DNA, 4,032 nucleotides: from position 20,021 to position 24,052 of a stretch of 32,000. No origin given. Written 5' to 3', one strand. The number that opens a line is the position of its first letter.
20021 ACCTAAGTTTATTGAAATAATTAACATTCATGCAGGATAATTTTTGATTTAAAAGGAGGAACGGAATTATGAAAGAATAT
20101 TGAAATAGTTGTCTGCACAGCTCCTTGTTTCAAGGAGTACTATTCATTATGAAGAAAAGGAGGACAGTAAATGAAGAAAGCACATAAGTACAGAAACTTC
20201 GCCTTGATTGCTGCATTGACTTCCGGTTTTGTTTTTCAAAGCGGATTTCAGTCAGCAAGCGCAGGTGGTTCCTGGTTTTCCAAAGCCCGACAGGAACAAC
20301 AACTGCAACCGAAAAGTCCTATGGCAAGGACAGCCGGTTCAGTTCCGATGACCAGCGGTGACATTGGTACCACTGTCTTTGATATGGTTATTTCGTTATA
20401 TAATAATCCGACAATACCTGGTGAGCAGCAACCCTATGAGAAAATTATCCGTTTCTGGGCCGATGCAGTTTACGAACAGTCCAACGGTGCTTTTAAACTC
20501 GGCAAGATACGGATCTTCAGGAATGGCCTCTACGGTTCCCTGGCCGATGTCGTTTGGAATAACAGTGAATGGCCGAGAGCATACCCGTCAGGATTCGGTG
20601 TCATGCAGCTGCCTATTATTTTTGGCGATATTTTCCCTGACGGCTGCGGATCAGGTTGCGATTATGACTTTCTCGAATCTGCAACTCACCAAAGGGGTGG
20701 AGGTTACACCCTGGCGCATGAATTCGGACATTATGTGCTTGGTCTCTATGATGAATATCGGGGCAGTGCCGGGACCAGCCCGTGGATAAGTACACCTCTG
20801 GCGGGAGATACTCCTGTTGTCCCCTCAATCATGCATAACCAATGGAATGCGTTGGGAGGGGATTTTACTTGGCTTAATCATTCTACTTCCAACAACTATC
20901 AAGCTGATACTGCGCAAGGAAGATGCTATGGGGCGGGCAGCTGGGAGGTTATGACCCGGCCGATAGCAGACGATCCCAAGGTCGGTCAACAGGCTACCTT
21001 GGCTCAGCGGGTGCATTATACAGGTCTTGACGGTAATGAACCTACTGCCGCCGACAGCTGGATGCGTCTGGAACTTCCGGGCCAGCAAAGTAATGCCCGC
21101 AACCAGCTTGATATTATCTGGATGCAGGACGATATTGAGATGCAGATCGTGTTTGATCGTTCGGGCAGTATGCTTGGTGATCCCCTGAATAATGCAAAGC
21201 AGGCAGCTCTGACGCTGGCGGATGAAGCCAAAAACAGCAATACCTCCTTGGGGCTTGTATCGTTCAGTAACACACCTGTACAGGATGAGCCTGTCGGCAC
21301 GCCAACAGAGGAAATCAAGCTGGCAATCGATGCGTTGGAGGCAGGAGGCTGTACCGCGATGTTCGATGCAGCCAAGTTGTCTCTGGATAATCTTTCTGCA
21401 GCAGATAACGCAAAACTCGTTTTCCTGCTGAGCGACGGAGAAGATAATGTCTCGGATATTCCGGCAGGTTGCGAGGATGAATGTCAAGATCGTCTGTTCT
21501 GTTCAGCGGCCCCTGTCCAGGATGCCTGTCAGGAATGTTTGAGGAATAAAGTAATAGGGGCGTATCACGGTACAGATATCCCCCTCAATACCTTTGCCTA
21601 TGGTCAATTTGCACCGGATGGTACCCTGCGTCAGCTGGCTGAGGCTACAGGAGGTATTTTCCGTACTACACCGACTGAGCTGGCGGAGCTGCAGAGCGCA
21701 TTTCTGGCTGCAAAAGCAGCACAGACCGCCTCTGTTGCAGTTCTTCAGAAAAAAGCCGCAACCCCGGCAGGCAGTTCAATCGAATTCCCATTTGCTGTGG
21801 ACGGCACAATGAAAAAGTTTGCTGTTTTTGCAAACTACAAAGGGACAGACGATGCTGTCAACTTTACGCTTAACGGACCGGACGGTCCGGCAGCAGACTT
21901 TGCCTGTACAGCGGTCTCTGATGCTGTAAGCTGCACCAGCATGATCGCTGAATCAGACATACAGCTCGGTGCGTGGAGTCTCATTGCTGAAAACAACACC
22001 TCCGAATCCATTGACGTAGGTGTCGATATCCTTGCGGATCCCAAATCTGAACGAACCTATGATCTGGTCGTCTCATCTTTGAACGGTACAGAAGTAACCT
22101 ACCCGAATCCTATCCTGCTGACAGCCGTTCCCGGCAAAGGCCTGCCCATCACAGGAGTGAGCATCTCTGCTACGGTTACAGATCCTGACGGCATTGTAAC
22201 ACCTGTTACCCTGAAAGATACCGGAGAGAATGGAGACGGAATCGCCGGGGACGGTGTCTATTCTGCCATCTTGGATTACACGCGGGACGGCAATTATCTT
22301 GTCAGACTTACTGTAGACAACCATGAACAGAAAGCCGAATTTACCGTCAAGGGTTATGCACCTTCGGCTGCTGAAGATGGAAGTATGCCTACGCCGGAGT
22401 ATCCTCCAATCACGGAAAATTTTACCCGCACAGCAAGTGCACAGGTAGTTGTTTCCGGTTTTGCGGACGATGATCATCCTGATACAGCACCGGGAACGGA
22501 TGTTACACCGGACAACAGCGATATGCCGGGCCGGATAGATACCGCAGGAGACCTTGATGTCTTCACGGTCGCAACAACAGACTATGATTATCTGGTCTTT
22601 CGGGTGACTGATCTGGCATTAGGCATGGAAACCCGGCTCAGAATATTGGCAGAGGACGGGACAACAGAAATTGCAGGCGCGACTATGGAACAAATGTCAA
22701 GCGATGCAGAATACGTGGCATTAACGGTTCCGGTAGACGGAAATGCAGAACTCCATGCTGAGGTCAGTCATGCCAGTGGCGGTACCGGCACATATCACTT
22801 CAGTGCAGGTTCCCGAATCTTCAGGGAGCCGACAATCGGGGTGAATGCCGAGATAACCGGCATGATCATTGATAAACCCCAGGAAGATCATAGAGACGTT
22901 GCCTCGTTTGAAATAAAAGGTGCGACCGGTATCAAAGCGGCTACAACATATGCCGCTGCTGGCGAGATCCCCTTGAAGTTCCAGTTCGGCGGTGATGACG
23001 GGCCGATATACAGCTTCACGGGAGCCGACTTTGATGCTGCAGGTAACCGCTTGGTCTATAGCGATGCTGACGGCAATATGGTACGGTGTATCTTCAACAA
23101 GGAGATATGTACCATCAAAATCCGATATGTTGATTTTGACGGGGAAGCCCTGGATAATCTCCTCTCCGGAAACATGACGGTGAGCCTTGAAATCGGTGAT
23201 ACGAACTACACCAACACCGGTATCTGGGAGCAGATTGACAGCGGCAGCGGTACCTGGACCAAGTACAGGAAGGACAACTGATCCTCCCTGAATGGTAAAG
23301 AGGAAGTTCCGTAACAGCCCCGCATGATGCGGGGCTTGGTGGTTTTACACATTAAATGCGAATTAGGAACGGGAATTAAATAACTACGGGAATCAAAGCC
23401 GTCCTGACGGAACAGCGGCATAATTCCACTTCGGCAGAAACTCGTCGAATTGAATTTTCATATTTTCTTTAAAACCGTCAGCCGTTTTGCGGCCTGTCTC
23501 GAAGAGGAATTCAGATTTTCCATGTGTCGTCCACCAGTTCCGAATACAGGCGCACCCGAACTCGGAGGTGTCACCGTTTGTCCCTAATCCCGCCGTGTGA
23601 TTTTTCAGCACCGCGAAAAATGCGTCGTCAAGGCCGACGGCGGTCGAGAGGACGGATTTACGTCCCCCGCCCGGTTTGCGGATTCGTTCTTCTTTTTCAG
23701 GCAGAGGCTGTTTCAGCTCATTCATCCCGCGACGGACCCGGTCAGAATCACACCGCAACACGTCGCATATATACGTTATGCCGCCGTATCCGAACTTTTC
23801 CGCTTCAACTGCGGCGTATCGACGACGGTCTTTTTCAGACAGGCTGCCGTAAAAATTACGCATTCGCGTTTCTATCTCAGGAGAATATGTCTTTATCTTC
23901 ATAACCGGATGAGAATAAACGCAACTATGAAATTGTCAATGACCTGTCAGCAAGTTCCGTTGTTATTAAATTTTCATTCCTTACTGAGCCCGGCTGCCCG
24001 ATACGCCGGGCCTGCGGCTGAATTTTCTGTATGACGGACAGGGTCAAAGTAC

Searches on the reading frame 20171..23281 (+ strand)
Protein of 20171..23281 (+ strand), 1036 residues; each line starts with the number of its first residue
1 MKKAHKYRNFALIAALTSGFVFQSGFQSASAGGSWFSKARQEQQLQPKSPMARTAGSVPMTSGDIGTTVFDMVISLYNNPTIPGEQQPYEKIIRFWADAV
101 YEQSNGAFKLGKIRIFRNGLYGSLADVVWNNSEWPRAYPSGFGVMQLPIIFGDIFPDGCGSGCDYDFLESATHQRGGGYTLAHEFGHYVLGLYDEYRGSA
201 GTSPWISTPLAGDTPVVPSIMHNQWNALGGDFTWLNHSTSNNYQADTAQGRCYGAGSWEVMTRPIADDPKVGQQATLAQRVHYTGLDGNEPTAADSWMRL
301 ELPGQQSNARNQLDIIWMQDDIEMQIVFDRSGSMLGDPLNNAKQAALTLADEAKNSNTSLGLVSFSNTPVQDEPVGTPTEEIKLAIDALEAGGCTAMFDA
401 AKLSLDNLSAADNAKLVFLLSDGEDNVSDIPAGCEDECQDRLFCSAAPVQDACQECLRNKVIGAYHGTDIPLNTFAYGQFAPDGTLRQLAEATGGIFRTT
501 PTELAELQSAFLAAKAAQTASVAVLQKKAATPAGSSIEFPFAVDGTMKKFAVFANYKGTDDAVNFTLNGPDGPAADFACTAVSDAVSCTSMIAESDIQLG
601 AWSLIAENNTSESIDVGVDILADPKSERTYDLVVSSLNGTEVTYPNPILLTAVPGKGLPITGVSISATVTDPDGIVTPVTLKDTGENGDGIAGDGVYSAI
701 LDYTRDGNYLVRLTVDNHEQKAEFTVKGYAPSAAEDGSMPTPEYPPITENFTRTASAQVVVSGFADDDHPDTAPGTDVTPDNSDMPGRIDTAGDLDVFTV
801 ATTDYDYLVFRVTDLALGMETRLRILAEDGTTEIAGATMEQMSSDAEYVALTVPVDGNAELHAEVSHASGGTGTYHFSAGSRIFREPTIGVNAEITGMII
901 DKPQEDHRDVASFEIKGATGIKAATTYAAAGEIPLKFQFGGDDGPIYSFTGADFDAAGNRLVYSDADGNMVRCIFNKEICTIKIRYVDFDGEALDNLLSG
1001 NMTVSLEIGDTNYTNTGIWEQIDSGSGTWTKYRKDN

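Call 4: search_protein_families(library=pfam, proteins=[window:20171-23281:+], max_evalue=0.1)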
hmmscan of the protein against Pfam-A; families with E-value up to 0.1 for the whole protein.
window:20171-23281:+ (1036 aa): 4 families
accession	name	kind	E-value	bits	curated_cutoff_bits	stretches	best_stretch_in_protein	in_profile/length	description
PF13519.12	VWA_2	-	4.2e-08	34.2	27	1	326-424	3-107/107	von Willebrand factor type A domain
PF00092.34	VWA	-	9.5e-08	32.9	23.8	1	326-430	4-120/174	von Willebrand factor type A domain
PF13768.12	VWA_3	-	0.00017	22.1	27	1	324-496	3-152/155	von Willebrand factor type A domain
PF23560.1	GBD_Hemicentin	-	0.0033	17.7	27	1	524-614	4-93/100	Hemicentin galactose-binding domain-like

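Call 5: search_protein_families(library=padloc, proteins=[window:20171-23281:+], max_evalue=0.1)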
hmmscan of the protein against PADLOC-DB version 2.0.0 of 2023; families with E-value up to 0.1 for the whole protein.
window:20171-23281:+ (1036 aa): 1 family
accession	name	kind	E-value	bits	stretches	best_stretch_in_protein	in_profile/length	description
PDLC04141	capP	-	0.025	12.1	1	177-190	67-80/242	capP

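Call 6: search_protein_families(library=ncbifam, proteins=[window:20171-23281:+], max_evalue=0.01)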
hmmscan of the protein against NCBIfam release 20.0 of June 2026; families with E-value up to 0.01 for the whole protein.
window:20171-23281:+ (1036 aa): 5 families
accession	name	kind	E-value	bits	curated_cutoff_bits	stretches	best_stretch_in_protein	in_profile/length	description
NF041940.1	choice_anch_X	domain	1.8e-10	40.4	25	1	679-714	1-36/37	choice-of-anchor X domain-containing protein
TIGR00868.1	hCaCC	subfamily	1e-08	33.5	900.85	1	483-780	443-761/863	calcium-activated chloride channel protein 1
TIGR02442.1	Cob-chelat-sub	hypoth_equivalog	6e-05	21.7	779.45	1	326-432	477-588/641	putative cobaltochelatase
TIGR03436.1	acidobact_VWFA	subfamily_domain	0.0008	19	81.25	0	325-498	70-265/324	VWA domain-containing protein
TIGR03788.1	marine_srt_targ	equivalog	0.00084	17.9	551.65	1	324-423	274-379/629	marine proteobacterial sortase target protein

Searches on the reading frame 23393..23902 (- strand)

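Call 46: search_protein_families(library=pfam, proteins=[window:23393-23902:-], max_evalue=0.001)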
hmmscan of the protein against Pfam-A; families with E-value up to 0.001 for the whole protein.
window:23393-23902:- (169 aa): 1 family
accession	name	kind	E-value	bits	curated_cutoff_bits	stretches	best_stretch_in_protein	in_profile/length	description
PF07592.17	DDE_Tnp_ISAZ013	-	6.5e-09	35.7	26.9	1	105-132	150-177/308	Rhodopirellula transposase DDE domain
